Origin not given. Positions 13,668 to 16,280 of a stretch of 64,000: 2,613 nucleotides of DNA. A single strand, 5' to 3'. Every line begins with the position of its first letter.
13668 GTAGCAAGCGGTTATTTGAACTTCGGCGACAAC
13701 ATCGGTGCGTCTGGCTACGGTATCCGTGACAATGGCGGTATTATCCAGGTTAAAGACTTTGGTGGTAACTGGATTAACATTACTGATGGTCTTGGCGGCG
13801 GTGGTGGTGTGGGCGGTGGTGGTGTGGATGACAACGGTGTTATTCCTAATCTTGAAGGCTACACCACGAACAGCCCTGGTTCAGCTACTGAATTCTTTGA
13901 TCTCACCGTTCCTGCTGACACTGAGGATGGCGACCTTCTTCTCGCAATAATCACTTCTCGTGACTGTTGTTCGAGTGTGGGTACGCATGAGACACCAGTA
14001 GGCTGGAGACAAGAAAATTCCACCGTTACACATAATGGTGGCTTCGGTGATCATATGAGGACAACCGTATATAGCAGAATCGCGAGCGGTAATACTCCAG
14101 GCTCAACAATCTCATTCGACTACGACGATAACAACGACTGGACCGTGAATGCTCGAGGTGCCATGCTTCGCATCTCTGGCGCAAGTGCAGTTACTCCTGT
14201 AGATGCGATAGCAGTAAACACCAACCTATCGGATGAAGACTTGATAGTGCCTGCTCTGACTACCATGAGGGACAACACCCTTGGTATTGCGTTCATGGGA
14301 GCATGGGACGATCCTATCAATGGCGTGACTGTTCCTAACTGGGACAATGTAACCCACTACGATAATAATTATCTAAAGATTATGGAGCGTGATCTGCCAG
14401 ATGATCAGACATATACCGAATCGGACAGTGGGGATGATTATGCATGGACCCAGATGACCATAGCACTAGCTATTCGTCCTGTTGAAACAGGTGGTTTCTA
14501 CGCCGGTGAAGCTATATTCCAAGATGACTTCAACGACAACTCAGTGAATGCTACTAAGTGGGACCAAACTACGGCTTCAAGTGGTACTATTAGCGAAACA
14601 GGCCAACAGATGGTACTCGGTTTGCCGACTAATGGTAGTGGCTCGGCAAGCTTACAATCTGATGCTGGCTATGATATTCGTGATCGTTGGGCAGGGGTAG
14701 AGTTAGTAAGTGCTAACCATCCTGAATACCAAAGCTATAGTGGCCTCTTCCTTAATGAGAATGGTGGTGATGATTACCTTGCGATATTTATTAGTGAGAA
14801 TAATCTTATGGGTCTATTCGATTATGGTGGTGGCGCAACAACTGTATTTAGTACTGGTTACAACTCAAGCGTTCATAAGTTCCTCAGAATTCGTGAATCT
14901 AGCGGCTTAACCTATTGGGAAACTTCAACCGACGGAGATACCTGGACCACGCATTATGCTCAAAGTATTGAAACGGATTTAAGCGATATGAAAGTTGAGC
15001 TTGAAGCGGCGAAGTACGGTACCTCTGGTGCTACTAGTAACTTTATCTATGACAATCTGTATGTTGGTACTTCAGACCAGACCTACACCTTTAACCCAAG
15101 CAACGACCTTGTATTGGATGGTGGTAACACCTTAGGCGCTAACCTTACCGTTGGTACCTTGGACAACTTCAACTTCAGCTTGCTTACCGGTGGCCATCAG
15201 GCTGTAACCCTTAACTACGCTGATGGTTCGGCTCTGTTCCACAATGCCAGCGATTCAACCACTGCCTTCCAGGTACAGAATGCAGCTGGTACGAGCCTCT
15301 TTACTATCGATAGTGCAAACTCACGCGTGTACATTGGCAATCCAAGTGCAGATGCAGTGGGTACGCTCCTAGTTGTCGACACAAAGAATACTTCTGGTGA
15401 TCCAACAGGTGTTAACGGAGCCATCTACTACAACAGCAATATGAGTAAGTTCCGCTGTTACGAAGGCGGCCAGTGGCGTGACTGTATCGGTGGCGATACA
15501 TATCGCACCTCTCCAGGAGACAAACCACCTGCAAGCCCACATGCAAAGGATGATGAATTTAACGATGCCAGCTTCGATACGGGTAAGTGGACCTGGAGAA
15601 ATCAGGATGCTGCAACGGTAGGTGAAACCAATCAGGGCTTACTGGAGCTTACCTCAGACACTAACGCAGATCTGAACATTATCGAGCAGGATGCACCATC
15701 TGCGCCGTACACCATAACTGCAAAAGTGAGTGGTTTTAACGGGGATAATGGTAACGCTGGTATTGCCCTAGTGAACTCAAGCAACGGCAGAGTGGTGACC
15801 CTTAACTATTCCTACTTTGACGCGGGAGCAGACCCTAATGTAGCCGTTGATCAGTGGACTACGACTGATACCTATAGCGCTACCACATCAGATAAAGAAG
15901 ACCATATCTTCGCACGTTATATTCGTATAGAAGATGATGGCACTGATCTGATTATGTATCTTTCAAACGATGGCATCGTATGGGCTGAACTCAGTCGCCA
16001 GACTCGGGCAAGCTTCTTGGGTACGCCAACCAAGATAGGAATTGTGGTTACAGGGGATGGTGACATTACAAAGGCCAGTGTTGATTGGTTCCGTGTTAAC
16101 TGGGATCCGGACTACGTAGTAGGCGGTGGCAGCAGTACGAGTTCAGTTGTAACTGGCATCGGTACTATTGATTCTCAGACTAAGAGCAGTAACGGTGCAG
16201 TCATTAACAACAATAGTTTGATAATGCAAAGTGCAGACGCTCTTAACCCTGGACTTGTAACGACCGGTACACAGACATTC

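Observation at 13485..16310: A roughly 2.8-kb lectin cassette is duplicated between the two giant genes (copy A 1545-4390, copy B 13485-16310)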

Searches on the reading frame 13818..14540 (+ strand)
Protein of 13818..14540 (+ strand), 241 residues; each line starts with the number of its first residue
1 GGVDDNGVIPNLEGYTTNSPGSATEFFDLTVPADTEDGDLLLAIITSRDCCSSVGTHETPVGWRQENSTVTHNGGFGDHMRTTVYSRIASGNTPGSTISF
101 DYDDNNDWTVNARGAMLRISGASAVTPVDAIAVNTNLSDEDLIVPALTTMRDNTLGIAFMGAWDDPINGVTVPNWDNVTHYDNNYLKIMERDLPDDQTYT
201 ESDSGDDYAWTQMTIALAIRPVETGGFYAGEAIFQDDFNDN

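Call 8: search_protein_families(library=pfam, proteins=[window:13818-14540:+], max_evalue=10)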
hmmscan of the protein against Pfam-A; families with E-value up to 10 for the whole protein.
window:13818-14540:+ (241 aa): 1 family
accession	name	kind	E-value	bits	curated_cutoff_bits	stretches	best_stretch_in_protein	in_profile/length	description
PF21423.2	AhtL-like_1st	-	0.18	11.8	27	1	98-115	18-35/55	Pyrogallol hydroxytransferase large subunit-like, domain 1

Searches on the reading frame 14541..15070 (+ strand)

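Call 8: search_protein_families(library=pfam, proteins=[window:14541-15070:+], max_evalue=10)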
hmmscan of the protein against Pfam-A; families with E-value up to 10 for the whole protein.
window:14541-15070:+ (176 aa): 1 family
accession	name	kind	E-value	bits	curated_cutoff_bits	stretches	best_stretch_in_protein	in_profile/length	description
PF02210.31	Laminin_G_2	-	0.01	16.8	22.9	1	68-140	9-81/126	Laminin G domain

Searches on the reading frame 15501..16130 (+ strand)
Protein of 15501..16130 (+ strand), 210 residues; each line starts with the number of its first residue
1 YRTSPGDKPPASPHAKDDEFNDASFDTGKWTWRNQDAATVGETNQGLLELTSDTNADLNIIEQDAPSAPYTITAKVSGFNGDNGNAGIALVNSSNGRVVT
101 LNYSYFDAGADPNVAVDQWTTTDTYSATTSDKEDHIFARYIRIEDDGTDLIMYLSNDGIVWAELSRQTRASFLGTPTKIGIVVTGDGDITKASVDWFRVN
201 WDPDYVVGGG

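Call 8: search_protein_families(library=pfam, proteins=[window:15501-16130:+], max_evalue=10)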
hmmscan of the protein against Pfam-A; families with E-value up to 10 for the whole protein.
window:15501-16130:+ (210 aa): 2 families
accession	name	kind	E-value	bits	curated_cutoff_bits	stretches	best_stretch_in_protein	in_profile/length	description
PF17851.8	GH43_C2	-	0.058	13.5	22.7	1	18-199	2-202/203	Beta xylosidase C-terminal Concanavalin A-like domain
PF15765.10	DUF4694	-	0.17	12.2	27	1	6-102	17-115/156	Domain of unknown function (DUF4694)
